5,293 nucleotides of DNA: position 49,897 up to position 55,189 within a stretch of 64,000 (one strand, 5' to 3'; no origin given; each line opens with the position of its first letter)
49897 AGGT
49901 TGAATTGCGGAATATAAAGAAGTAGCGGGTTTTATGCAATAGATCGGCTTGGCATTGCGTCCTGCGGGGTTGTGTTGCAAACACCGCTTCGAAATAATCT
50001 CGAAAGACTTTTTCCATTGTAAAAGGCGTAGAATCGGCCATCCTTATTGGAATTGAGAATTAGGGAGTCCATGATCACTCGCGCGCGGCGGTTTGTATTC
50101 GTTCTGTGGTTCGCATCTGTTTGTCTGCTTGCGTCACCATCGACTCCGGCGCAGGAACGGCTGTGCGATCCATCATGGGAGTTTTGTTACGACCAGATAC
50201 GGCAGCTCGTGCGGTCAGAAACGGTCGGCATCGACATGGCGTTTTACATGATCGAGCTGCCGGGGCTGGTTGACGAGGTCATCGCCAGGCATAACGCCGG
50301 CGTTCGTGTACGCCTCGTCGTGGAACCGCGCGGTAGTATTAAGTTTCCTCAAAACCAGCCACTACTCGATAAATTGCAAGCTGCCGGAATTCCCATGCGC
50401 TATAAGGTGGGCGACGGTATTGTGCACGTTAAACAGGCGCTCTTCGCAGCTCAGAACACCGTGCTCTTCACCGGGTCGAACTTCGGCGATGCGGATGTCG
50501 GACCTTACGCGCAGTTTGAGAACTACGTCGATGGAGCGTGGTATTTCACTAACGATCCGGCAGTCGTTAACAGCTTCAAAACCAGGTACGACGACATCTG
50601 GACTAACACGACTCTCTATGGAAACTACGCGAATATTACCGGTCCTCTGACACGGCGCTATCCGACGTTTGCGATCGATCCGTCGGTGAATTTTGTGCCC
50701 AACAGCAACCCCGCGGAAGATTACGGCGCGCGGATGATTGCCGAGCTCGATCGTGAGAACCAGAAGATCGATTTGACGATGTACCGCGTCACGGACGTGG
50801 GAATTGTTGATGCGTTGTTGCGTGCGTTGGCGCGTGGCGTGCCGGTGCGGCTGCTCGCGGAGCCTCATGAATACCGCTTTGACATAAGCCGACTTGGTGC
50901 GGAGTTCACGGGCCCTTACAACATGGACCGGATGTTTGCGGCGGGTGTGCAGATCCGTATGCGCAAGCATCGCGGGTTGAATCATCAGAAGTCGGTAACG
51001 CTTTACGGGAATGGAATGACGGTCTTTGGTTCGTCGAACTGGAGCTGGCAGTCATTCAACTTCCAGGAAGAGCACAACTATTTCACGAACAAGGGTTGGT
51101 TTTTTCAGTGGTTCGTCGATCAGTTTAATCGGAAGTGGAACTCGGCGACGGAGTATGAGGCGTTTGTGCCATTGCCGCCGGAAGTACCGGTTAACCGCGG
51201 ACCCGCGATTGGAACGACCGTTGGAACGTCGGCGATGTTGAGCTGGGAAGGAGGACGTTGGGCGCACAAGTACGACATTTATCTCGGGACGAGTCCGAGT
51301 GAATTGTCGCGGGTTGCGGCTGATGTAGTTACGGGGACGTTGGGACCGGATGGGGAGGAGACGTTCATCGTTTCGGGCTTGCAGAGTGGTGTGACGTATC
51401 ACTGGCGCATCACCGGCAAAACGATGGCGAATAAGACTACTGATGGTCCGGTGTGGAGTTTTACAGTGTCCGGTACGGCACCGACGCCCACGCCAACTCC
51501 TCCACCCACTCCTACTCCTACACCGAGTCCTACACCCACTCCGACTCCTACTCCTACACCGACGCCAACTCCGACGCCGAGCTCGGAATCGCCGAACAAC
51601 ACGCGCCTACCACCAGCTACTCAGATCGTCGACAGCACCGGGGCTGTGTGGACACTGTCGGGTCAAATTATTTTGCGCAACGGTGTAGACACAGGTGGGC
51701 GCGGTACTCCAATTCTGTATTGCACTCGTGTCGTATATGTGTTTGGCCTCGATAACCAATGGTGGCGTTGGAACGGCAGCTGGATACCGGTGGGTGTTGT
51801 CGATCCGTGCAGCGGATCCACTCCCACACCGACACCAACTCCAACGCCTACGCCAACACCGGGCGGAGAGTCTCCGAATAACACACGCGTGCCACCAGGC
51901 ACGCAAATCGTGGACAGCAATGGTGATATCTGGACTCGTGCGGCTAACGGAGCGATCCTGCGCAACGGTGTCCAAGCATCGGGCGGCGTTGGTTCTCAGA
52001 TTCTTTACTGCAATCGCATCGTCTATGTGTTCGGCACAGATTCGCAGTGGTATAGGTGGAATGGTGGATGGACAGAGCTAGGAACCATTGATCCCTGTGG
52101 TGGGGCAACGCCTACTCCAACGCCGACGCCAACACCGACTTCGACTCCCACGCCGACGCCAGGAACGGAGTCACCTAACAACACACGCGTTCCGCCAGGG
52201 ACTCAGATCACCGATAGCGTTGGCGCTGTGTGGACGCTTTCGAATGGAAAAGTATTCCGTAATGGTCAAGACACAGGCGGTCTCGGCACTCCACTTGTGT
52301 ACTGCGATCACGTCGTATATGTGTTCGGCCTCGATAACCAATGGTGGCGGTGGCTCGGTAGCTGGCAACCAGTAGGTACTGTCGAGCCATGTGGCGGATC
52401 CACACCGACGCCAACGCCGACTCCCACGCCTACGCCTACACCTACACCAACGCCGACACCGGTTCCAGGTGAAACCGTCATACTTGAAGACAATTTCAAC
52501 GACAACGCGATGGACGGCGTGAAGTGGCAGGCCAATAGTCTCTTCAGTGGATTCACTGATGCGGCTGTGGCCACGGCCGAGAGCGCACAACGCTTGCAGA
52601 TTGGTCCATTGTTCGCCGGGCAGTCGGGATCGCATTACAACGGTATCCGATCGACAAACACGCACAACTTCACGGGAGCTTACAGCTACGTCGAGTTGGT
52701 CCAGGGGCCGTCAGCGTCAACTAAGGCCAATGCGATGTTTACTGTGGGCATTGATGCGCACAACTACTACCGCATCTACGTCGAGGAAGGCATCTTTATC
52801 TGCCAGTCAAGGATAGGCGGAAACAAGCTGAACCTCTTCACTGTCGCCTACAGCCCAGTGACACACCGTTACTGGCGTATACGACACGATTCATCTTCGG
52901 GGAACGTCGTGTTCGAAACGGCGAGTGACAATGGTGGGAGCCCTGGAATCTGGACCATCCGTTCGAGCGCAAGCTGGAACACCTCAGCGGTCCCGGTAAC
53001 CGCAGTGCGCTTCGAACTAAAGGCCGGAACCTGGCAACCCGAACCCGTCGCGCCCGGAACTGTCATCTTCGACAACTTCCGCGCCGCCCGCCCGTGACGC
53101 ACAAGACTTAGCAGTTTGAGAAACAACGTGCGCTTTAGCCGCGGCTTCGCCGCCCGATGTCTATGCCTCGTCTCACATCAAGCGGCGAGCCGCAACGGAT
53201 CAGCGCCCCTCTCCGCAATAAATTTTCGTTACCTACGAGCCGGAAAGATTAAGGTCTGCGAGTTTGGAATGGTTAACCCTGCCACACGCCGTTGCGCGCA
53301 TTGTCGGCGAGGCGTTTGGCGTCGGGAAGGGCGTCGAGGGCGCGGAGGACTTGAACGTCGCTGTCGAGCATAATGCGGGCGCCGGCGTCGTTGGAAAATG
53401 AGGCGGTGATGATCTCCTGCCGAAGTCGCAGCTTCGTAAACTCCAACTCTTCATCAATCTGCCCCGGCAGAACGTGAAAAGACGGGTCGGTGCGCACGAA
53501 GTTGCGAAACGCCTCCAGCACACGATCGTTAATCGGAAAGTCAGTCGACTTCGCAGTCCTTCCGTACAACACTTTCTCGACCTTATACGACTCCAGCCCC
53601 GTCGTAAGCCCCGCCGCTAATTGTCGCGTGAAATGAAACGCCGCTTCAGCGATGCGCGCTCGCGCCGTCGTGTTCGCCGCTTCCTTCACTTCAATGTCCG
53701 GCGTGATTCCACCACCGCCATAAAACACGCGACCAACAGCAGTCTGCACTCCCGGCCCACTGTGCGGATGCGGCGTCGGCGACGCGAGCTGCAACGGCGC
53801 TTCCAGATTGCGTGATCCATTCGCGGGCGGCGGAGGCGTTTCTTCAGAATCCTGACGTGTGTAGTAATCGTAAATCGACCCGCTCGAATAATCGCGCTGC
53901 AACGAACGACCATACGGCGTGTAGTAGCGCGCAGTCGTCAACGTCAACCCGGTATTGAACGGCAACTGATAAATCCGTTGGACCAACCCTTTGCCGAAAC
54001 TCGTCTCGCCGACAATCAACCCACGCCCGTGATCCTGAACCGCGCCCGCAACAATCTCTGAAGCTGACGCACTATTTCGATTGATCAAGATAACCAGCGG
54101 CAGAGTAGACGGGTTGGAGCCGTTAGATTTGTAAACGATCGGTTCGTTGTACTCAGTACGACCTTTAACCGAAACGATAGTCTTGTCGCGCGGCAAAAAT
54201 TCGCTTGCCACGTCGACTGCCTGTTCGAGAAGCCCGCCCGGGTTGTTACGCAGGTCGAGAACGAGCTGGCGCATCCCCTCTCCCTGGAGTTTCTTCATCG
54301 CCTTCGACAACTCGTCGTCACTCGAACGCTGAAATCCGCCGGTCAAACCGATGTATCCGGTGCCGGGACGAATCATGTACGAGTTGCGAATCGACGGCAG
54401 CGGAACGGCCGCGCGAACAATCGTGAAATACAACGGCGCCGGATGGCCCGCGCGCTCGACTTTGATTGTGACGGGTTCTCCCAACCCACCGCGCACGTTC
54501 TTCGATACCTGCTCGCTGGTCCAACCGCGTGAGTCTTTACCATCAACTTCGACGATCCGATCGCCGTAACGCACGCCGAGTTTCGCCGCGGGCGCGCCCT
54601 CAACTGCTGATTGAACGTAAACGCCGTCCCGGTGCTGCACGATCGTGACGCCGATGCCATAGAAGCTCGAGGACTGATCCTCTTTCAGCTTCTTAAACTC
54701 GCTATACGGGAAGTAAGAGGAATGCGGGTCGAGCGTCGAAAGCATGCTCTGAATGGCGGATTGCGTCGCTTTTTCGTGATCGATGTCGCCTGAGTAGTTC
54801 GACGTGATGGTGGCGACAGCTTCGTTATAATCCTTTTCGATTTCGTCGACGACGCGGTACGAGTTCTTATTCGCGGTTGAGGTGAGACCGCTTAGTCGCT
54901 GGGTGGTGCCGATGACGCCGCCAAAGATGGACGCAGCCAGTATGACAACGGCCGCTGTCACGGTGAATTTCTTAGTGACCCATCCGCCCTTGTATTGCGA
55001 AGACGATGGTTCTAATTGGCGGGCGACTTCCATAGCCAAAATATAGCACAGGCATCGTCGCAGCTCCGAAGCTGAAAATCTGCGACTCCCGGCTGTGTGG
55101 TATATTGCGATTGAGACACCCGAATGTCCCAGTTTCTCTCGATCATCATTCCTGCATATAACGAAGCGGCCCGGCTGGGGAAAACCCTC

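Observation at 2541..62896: Family of at least 13 intergenic hairpin elements whose arms are tandem copies of 7-9-nt words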

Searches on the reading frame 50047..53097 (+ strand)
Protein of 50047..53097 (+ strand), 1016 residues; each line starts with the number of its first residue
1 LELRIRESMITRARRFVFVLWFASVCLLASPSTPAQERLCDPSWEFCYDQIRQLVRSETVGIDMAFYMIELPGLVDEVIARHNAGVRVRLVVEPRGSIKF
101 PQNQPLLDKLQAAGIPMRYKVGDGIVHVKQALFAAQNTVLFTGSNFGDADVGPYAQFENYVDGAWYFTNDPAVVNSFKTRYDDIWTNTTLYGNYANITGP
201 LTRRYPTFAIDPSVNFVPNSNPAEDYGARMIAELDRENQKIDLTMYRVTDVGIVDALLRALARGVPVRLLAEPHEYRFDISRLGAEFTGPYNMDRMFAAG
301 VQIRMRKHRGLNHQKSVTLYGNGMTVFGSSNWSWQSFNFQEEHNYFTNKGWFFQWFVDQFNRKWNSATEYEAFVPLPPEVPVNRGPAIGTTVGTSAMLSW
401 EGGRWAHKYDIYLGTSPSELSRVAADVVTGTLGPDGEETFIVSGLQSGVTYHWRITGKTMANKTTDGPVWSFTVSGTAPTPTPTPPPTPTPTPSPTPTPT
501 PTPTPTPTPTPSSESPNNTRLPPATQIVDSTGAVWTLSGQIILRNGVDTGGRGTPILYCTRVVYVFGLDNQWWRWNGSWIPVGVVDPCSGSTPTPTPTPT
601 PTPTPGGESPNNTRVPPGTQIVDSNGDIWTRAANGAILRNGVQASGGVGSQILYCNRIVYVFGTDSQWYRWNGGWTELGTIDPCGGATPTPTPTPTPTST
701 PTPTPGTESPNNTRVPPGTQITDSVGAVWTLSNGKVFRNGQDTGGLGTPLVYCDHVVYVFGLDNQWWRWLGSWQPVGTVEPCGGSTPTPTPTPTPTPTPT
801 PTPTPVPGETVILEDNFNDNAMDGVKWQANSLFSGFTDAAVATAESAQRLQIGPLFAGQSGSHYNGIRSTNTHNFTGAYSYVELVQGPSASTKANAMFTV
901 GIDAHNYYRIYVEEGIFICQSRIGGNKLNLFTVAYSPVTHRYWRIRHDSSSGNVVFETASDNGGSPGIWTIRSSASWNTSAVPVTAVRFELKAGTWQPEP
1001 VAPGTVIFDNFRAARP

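Call 69: search_protein_families(library=pfam, proteins=[window:50047-53097:+], max_evalue=0.00001)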
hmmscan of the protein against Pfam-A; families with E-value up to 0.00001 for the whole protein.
window:50047-53097:+ (1016 aa): 1 family
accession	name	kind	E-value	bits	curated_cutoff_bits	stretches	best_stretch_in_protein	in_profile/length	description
PF13091.12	PLDc_2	-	3.6e-26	92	27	2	231-364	2-132/132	PLD-like domain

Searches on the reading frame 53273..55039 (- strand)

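Call 65: search_protein_families(library=pfam, proteins=[window:53273-55039:-], max_evalue=0.00001)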
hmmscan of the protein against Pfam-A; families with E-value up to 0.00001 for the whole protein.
window:53273-55039:- (588 aa): 4 families
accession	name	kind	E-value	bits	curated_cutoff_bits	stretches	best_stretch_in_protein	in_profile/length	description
PF03572.23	Peptidase_S41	-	1.5e-49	168.2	24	1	227-382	2-156/165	Peptidase family S41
PF13180.12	PDZ_2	-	1.6e-09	38.4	27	1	129-199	3-72/80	PDZ domain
PF17820.7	PDZ_6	-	2.5e-09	37.2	27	1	142-196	2-54/54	PDZ domain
PF00595.29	PDZ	-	3.2e-09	37.5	23.2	1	124-194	9-80/81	PDZ domain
